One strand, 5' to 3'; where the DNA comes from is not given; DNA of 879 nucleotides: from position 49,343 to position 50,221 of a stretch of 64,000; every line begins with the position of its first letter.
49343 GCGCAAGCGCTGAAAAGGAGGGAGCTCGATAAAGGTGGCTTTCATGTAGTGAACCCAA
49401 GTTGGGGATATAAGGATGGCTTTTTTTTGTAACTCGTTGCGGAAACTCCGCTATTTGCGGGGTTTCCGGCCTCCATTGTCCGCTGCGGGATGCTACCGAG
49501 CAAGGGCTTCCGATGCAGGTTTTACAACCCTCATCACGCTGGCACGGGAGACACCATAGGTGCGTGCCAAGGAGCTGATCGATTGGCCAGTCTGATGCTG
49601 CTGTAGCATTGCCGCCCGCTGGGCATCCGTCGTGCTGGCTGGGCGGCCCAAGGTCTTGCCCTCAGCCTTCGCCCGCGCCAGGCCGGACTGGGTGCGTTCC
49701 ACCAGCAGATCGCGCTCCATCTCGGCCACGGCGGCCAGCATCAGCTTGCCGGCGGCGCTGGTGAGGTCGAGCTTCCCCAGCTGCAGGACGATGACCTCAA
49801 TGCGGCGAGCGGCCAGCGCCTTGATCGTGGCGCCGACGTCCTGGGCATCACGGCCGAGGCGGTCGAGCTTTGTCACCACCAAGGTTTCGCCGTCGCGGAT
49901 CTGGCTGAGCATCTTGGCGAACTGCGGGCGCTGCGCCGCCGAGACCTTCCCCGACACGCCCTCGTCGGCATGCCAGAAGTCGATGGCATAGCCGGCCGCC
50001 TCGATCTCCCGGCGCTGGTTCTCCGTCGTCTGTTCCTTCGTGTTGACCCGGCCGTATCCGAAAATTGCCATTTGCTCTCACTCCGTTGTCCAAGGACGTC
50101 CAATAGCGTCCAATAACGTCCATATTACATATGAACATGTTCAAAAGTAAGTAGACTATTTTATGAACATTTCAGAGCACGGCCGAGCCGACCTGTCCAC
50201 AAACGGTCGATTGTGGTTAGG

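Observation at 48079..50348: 2.25-kb islet bounded by a perfect 24-bp direct repeat that duplicates the 5' end of an oxidoreductase gene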

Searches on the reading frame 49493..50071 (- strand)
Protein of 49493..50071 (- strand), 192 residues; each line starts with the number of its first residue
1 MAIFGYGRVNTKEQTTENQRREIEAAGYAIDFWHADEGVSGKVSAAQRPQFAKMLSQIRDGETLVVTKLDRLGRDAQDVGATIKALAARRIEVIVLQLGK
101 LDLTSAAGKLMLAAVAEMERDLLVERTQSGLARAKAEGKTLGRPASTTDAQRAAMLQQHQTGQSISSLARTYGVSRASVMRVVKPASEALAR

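Call 6: search_protein_families(library=pfam, proteins=[window:49493-50071:-], max_evalue=0.01)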
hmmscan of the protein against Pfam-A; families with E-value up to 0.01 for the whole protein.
window:49493-50071:- (192 aa): 7 families
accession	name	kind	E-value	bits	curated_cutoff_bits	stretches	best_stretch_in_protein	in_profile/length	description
PF00239.26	Resolvase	-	2.7e-32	112.3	23.3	1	3-139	1-144/145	Resolvase, N terminal domain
PF02796.21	HTH_7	-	7.6e-05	23.2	23.8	1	142-182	1-41/45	Helix-turn-helix domain of resolvase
PF13551.12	HTH_29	-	7.7e-05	23.1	28.1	1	152-184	1-34/64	Winged helix-turn helix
PF13384.12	HTH_23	-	0.00011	22.4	24.6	1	147-184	2-39/50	Homeodomain-like domain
PF13518.12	HTH_28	-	0.0015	19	25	1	151-184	1-34/52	Helix-turn-helix domain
PF13542.12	HTH_Tnp_ISL3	-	0.0018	18.1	27.4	1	147-184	13-48/51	Helix-turn-helix domain of transposase family ISL3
PF08765.17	Mor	-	0.0066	16.9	24.9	0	148-186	57-95/107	Mor transcription activator family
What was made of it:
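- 49493..50071 (-): Small serine recombinase (resolvase/invertase type, 192 aa). PF00239 2.7e-32 and HTH_7 (call 6).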

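Call 14: find_encoding_contigs(protein=window:49493-50071:-, flank=8000, max_places=10)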
Protein window:49493-50071:- (192 aa): 1 contig read that carries it; 1 place shown.
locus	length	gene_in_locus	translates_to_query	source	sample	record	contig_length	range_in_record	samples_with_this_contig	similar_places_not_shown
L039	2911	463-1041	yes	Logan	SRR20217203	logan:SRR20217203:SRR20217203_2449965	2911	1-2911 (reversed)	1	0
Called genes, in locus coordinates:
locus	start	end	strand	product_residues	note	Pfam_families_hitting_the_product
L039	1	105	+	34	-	?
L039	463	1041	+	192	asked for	PF00239:Resolvase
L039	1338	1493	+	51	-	-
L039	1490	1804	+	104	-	PF15731:MqsA_antitoxin (weak)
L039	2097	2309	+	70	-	-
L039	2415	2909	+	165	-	?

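Call 19: find_homologous_proteins(query=window:49493-50071:-, max_evalue=1e-30)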
Query window:49493-50071:- (192 aa): 6811 proteins with E <= 1e-30 among 8000 candidates; the best 120 are listed.
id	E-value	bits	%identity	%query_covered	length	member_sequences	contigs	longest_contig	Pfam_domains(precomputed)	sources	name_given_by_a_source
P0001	3.0e-112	390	100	100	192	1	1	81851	PF00239.27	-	-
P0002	8.0e-101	353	91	97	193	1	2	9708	PF00239.27,PF02796.22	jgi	jgi:putative DNA-invertase from lambdoid prophage Rac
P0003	1.0e-99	349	89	97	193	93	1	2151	PF00239.27,PF13384.13,PF02796.22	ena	-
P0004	1.1e-99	349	89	97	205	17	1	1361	PF00239.27,PF13384.13,PF02796.22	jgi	jgi:putative DNA-invertase from lambdoid prophage Rac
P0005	9.9e-98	343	88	97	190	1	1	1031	PF00239.27,PF13384.13,PF02796.22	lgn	-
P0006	1.6e-97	342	89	99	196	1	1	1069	PF00239.27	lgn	-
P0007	2.0e-97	342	88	98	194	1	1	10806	PF00239.27,PF13384.13,PF02796.22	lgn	-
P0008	3.5e-97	341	87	97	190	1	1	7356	PF00239.27,PF13384.13,PF02796.22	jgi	jgi:putative DNA-invertase from lambdoid prophage Rac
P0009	6.4e-97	340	88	97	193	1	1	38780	PF00239.27,PF02796.22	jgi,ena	-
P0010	9.1e-97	340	88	98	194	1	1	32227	PF00239.27,PF13384.13,PF02796.22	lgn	-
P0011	9.9e-97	339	88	97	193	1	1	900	PF00239.27,PF02796.22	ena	-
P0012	1.3e-96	339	89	96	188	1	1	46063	PF00239.27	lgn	-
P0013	1.7e-96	339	87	97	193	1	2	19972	PF00239.27,PF02796.22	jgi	jgi:putative DNA-invertase from lambdoid prophage Rac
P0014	1.8e-96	339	88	97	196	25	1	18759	PF00239.27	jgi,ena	-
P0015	2.0e-96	338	88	96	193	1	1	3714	PF00239.27,PF02796.22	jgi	jgi:putative DNA-invertase from lambdoid prophage Rac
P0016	2.4e-96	338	87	98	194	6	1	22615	PF00239.27,PF02796.22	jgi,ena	-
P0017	2.7e-96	338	87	97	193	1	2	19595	PF00239.27,PF13384.13,PF13518.13,PF02796.22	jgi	jgi:putative DNA-invertase from lambdoid prophage Rac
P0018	4.6e-96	337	87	98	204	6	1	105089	PF00239.27,PF13384.13,PF13518.13,PF02796.22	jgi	jgi:putative DNA-invertase from lambdoid prophage Rac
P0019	5.0e-96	337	87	98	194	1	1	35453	PF00239.27,PF13384.13,PF02796.22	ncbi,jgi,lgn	-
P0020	5.8e-96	337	87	97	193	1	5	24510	PF00239.27,PF02796.22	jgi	jgi:putative DNA-invertase from lambdoid prophage Rac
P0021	9.3e-96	336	87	97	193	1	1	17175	PF00239.27,PF02796.22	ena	-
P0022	1.1e-95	336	87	97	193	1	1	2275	PF00239.27,PF02796.22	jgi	jgi:putative DNA-invertase from lambdoid prophage Rac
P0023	1.3e-95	336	86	98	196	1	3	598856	PF00239.27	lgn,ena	-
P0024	1.3e-95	336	88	96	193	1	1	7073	PF00239.27,PF02796.22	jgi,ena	-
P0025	1.6e-95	335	89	96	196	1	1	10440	PF00239.27,PF02796.22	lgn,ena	-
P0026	1.7e-95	335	87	97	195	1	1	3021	PF00239.27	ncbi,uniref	ncbi:recombinase family protein [Herbaspirillum huttiense]|uniref:recombinase family protein n=1 Tax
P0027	1.9e-95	335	86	98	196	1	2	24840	PF00239.27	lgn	-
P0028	2.0e-95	335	85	97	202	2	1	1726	PF00239.27,PF13384.13,PF13936.13,PF13518.13,PF02796.22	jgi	jgi:putative DNA-invertase from lambdoid prophage Rac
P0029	2.5e-95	335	87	99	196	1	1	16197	PF00239.27,PF02796.22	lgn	-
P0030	4.8e-95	334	86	97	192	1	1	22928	PF00239.27,PF13384.13,PF02796.22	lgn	-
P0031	6.0e-95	334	87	97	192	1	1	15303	PF00239.27,PF13384.13,PF02796.22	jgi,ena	-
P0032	7.1e-95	333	87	96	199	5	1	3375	PF00239.27,PF13384.13,PF02796.22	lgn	-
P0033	9.5e-95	333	87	97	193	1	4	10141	PF00239.27,PF13384.13,PF13518.13,PF02796.22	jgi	jgi:putative DNA-invertase from lambdoid prophage Rac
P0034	1.1e-94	333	85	98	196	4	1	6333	PF00239.27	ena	-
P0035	1.6e-94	332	86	97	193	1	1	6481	PF00239.27,PF13936.13,PF02796.22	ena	-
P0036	1.6e-94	332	84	99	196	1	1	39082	PF00239.27,PF13384.13,PF02796.22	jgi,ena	-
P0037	1.7e-94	332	85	98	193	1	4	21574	PF00239.27,PF13384.13,PF13518.13,PF02796.22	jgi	jgi:putative DNA-invertase from lambdoid prophage Rac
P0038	2.0e-94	332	88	96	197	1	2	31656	PF00239.27,PF02796.22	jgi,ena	-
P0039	2.1e-94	332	85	97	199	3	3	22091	PF00239.27,PF13384.13,PF02796.22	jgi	jgi:DNA invertase Pin-like site-specific DNA recombinase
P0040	2.1e-94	332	86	97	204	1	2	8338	PF00239.27,PF02796.22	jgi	jgi:putative DNA-invertase from lambdoid prophage Rac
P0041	2.5e-94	332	86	97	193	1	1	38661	PF00239.27,PF13384.13,PF02796.22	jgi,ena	-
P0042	2.9e-94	331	86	97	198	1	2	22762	PF00239.27,PF02796.22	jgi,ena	-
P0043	3.2e-94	331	86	98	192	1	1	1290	PF00239.27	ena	-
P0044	3.6e-94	331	86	97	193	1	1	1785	PF00239.27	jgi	jgi:putative DNA-invertase from lambdoid prophage Rac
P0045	3.7e-94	331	86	97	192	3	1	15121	PF00239.27,PF02796.22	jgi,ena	-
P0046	5.4e-94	331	85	96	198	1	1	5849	PF00239.27,PF13384.13,PF02796.22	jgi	jgi:DNA invertase Pin-like site-specific DNA recombinase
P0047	6.1e-94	330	85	97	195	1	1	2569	PF00239.27,PF02796.22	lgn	-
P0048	7.5e-94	330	84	99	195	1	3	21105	PF00239.27,PF02796.22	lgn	-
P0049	9.2e-94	330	86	97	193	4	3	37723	PF00239.27,PF02796.22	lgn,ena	-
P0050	1.0e-93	330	85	98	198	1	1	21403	PF00239.27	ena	-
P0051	1.2e-93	329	85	97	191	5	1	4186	PF00239.27,PF02796.22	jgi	jgi:DNA invertase Pin-like site-specific DNA recombinase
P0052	1.5e-93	329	86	97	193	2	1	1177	PF00239.27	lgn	-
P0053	1.5e-93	329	84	97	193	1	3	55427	PF00239.27,PF02796.22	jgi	jgi:putative DNA-invertase from lambdoid prophage Rac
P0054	2.1e-93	329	86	97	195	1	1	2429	PF00239.27,PF13384.13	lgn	-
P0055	2.1e-93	329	83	99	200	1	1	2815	PF00239.27,PF02796.22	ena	-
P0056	2.3e-93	328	86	96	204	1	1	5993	PF00239.27,PF02796.22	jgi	jgi:putative DNA-invertase from lambdoid prophage Rac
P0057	2.4e-93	328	84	99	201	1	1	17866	PF00239.27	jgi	jgi:putative DNA-invertase from lambdoid prophage Rac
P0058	3.2e-93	328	84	98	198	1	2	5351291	PF00239.27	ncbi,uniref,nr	ncbi:recombinase family protein [Massilia sp. Dwa41.01b]|uniref:recombinase family protein n=1 Tax=u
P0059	3.4e-93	328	85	97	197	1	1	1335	PF00239.27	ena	-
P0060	3.6e-93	328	84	99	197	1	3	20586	PF00239.27,PF02796.22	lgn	-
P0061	4.4e-93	328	85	98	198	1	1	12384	PF00239.27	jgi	jgi:DNA invertase Pin-like site-specific DNA recombinase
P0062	4.5e-93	328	85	97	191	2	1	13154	PF00239.27,PF02796.22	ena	-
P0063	5.3e-93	327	85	97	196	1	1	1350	PF00239.27,PF13384.13,PF02796.22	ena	-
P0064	5.3e-93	327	86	96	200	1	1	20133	PF00239.27,PF13384.13,PF13518.13,PF02796.22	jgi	jgi:DNA invertase Pin-like site-specific DNA recombinase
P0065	5.4e-93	327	84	98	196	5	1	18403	PF00239.27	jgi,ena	-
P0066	6.1e-93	327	85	97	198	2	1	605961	PF00239.27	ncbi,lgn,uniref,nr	ncbi:recombinase family protein [Massilia sp. Leaf139]|uniref:recombinase family protein n=1 Tax=Mas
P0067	7.1e-93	327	87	96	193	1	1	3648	PF00239.27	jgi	-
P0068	8.8e-93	327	84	98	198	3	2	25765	PF00239.27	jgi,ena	-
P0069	8.8e-93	327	86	96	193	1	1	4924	PF00239.27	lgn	-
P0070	9.1e-93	327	83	97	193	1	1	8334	PF00239.27,PF13384.13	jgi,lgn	jgi:DNA invertase Pin-like site-specific DNA recombinase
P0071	1.1e-92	326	87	96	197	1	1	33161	PF00239.27,PF02796.22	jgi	jgi:putative DNA-invertase from lambdoid prophage Rac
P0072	1.6e-92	326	84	97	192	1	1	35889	PF00239.27,PF13384.13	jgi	jgi:DNA invertase Pin-like site-specific DNA recombinase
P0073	1.7e-92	326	85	97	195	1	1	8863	PF00239.27,PF13384.13,PF02796.22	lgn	-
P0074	2.1e-92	325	84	98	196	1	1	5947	PF00239.27,PF13384.13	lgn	-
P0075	2.8e-92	325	82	99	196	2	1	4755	PF00239.27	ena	-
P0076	3.3e-92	325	85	96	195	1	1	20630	PF00239.27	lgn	-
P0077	6.4e-92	324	82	98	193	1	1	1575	PF00239.27,PF13384.13,PF02796.22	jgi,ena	-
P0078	6.9e-92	324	85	96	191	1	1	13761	PF00239.27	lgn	-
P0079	7.0e-92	324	85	96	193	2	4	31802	PF00239.27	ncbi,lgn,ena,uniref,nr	ncbi:recombinase family protein [Massilia sp. Mn16-1_5]|uniref:recombinase family protein n=1 Tax=Ma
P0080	7.1e-92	324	84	97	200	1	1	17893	PF00239.27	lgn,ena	-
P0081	9.5e-92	323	85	97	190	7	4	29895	PF00239.27,PF13936.13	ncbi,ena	-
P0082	9.8e-92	323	82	99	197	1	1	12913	PF00239.27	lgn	-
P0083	1.3e-91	323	84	97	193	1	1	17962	PF00239.27,PF02796.22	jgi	jgi:putative DNA-invertase from lambdoid prophage Rac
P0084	1.4e-91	323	84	97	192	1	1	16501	PF00239.27,PF02796.22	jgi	jgi:putative DNA-invertase from lambdoid prophage Rac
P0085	1.5e-91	323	83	98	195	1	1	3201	PF00239.27,PF02796.22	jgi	jgi:putative DNA-invertase from lambdoid prophage Rac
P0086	2.1e-91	322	83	97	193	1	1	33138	PF00239.27,PF02796.22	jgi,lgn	jgi:DNA invertase Pin-like site-specific DNA recombinase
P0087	2.2e-91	322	83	97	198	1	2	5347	PF00239.27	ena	-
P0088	2.4e-91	322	84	97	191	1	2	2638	PF00239.27,PF02796.22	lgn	-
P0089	2.5e-91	322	85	97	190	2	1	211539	PF00239.27,PF02796.22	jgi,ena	-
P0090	4.8e-91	321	83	97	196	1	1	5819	PF00239.27,PF02796.22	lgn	-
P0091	5.3e-91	321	84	96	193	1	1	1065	PF00239.27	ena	-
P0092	5.8e-91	321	84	97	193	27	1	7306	PF00239.27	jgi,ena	-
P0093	6.2e-91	321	83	97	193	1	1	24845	PF00239.27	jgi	jgi:putative DNA-invertase from lambdoid prophage Rac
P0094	7.4e-91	320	85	97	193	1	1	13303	PF00239.27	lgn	-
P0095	9.7e-91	320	84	96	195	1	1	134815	PF00239.27,PF13384.13,PF02796.22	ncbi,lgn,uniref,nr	ncbi:recombinase family protein [Massilia horti]|uniref:Recombinase family protein n=1 Tax=Massilia 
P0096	1.1e-90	320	82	96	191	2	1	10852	PF00239.27,PF02796.22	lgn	-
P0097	1.2e-90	320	84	97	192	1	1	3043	PF00239.27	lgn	-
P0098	1.6e-90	319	85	97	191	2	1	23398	PF00239.27,PF13936.13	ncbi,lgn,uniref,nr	ncbi:recombinase family protein [Herbaspirillum sp. SJZ107]|uniref:recombinase family protein n=1 Ta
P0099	1.7e-90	319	83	98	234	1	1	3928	PF00239.27,PF13384.13,PF13518.13,PF02796.22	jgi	jgi:putative DNA-invertase from lambdoid prophage Rac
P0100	4.5e-90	318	81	98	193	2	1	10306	PF00239.27,PF02796.22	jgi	jgi:putative DNA-invertase from lambdoid prophage Rac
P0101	4.5e-90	318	84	96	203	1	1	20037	PF00239.27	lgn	-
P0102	4.5e-90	318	83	96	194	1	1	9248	PF00239.27,PF02796.22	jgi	jgi:putative DNA-invertase from lambdoid prophage Rac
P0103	4.8e-90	318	82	98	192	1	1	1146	PF00239.27,PF02796.22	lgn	-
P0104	6.4e-90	317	83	97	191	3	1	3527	PF00239.27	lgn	-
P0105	7.5e-90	317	80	100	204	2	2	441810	PF00239.27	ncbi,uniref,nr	ncbi:recombinase family protein [Massilia agri]|uniref:Recombinase family protein n=1 Tax=Massilia a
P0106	8.6e-90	317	81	98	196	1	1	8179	PF00239.27,PF13384.13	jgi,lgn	-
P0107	1.1e-89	316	84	97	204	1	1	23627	PF00239.27,PF02796.22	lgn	-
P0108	1.2e-89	316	82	97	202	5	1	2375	PF00239.27,PF02796.22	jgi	jgi:DNA invertase Pin-like site-specific DNA recombinase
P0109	1.5e-89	316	80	99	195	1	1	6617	PF00239.27,PF13384.13,PF02796.22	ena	-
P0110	1.6e-89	316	81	97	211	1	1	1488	PF00239.27,PF02796.22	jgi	jgi:putative DNA-invertase from lambdoid prophage Rac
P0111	2.3e-89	315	81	96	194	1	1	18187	PF00239.27,PF02796.22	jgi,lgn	jgi:DNA invertase Pin-like site-specific DNA recombinase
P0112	2.4e-89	315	82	99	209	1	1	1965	PF00239.27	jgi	jgi:DNA invertase Pin-like site-specific DNA recombinase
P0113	2.7e-89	315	83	97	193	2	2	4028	PF00239.27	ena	-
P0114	3.4e-89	315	82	97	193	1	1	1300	PF00239.27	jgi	jgi:putative DNA-invertase from lambdoid prophage Rac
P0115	3.8e-89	315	82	97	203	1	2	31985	PF00239.27,PF13384.13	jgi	jgi:putative DNA-invertase from lambdoid prophage Rac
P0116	4.7e-89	314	82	97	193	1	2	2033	PF00239.27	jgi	jgi:putative DNA-invertase from lambdoid prophage Rac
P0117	5.6e-89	314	81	97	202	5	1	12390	PF00239.27,PF02796.22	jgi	jgi:DNA invertase Pin-like site-specific DNA recombinase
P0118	6.8e-89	314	79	97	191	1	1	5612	PF00239.27,PF13384.13,PF02796.22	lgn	-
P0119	7.0e-89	314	82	96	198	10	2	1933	PF00239.27,PF02796.22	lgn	-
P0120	9.0e-89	314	79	97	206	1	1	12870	PF00239.27,PF02796.22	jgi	jgi:DNA invertase Pin-like site-specific DNA recombinase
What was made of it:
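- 49493..50071 (-): More than 6800 homologues, 80-91% identical in Massilia and soil metagenomes (call 19).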

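Call 21: find_encoding_contigs(protein=P0002, flank=8000, max_places=4)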
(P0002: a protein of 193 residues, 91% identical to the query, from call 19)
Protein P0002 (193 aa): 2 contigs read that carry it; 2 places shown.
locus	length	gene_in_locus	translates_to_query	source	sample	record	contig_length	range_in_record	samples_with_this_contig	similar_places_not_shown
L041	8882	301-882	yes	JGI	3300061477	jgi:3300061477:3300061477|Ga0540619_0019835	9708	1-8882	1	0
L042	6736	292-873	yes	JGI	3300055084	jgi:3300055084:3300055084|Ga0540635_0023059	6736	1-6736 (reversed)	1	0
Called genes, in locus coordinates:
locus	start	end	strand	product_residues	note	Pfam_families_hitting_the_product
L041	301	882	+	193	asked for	PF00239:Resolvase, PF02796:HTH_7 (faint)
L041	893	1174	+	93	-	-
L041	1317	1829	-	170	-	PF07589:PEP_exosort_dom (weak)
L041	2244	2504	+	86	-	-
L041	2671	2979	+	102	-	-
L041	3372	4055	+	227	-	PF07825:Exc (weak)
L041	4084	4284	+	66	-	PF13986:DUF4224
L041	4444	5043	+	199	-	PF27200:YjaZ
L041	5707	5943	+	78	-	-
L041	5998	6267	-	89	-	-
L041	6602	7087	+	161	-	PF16747:Adhesin_E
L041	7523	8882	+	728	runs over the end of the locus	?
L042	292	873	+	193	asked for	PF00239:Resolvase, PF02796:HTH_7 (faint)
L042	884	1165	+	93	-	-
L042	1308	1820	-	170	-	PF07589:PEP_exosort_dom (weak)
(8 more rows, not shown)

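Call 22: find_encoding_contigs(protein=P0066, flank=8000, max_places=4)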
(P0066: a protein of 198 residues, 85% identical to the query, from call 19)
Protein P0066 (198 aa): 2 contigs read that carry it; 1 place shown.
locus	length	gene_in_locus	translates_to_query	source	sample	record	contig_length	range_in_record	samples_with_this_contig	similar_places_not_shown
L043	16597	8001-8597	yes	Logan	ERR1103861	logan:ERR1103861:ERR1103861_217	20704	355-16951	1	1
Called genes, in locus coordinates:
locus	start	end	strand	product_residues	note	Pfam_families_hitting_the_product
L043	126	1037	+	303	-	-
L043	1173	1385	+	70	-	-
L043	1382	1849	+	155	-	-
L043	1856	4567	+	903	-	-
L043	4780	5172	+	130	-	-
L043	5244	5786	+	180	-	-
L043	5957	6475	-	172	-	-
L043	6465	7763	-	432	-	PF13175:AAA_15, PF13304:AAA_21, PF13175:AAA_15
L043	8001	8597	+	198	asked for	PF00239:Resolvase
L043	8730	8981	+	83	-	-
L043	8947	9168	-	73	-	-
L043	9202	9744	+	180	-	-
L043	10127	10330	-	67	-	-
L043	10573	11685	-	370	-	-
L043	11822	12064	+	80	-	PF13560:HTH_31, PF01381:HTH_3, PF13443:HTH_26 (weak)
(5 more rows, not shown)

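Call 37: find_encoding_contigs(protein=P0058, flank=8000, max_places=3)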
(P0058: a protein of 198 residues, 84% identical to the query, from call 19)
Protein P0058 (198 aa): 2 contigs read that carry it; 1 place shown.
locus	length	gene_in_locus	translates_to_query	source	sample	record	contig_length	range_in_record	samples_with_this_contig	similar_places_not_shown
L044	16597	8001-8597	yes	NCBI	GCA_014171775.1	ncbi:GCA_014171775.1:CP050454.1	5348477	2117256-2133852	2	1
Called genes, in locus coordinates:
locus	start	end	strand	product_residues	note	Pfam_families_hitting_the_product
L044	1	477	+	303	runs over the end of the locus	-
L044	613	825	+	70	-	-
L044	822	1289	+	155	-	-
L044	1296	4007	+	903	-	-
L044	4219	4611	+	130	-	-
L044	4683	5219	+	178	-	-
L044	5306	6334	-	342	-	PF14267:DUF4357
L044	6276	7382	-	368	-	PF00069:Pkinase, PF07714:PK_Tyr_Ser-Thr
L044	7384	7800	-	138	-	PF11215:DUF3010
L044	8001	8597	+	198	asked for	PF00239:Resolvase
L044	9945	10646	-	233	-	PF00753:Lactamase_B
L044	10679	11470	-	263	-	PF01925:TauE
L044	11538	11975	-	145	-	PF20398:DUF6691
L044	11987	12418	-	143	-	PF04143:Sulf_transp (faint)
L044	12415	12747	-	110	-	PF01022:HTH_5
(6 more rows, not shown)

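Call 38: find_encoding_contigs(protein=P0079, flank=8000, max_places=3)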
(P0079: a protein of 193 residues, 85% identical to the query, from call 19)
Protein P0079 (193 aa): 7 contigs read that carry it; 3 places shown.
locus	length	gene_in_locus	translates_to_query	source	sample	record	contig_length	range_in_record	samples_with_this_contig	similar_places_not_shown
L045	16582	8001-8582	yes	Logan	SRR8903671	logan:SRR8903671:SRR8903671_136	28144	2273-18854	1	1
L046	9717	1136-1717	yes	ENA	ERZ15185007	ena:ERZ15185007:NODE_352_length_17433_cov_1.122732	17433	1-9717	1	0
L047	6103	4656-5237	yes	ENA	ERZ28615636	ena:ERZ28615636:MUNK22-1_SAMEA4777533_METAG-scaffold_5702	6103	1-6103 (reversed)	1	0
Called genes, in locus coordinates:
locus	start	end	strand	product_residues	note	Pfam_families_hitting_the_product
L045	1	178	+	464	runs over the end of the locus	PF02239:Cytochrom_D1 (faint), PF25174:Beta-prop_THOC3 (weak), PF16819:DUF5074, PF10282:Lactonase (weak), PF21783:YNCE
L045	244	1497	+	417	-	PF00174:Oxidored_molyb, PF03404:Mo-co_dimer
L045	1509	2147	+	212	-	PF13442:Cytochrome_CBB3 (faint), PF00034:Cytochrom_C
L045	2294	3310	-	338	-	PF00589:Phage_integrase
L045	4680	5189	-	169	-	-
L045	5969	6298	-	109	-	-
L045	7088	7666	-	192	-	-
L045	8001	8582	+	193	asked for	PF00239:Resolvase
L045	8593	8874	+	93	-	-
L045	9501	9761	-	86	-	-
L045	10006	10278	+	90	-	-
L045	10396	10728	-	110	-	PF00816:Histone_HNS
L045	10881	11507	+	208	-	PF00589:Phage_integrase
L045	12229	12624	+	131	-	PF19739:DUF6228, PF24716:WapI (weak)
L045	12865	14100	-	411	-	PF00589:Phage_integrase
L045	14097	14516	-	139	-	-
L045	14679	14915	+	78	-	-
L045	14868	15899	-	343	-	PF00580:UvrD-helicase (faint), PF01443:Viral_helicase1 (faint)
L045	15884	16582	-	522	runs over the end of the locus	PF02463:SMC_N, PF13175:AAA_15, PF13476:AAA_23, PF13514:AAA_27 (weak), PF13304:AAA_21, PF13175:AAA_15, PF20469:OLD-like_TOPRIM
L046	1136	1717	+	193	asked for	PF00239:Resolvase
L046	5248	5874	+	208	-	PF00589:Phage_integrase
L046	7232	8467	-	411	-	PF00589:Phage_integrase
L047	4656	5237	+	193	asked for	PF00239:Resolvase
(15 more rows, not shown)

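Call 61: search_protein_families(library=ncbifam, proteins=[window:49493-50071:-], max_evalue=0.001)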
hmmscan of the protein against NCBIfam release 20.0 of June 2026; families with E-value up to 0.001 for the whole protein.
window:49493-50071:- (192 aa): 4 families
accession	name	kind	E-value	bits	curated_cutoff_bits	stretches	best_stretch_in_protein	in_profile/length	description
NF009949.0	PRK13413.1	equivalog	1.2e-26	93.6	272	1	3-186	2-196/203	master DNA invertase Mpi family serine-type recombinase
NF041201.1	recomb_XisF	equivalog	1.5e-18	67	375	1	4-143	2-145/465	fdxN element excision recombinase XisF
NF047343.1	SCCmet_CcrB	equivalog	2.6e-12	46.2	900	1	23-160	38-181/542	cassette chromosome recombinase CcrB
NF047344.1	SCCmet_CcrA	equivalog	4.1e-05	22.9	700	1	5-141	6-149/442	cassette chromosome recombinase CcrA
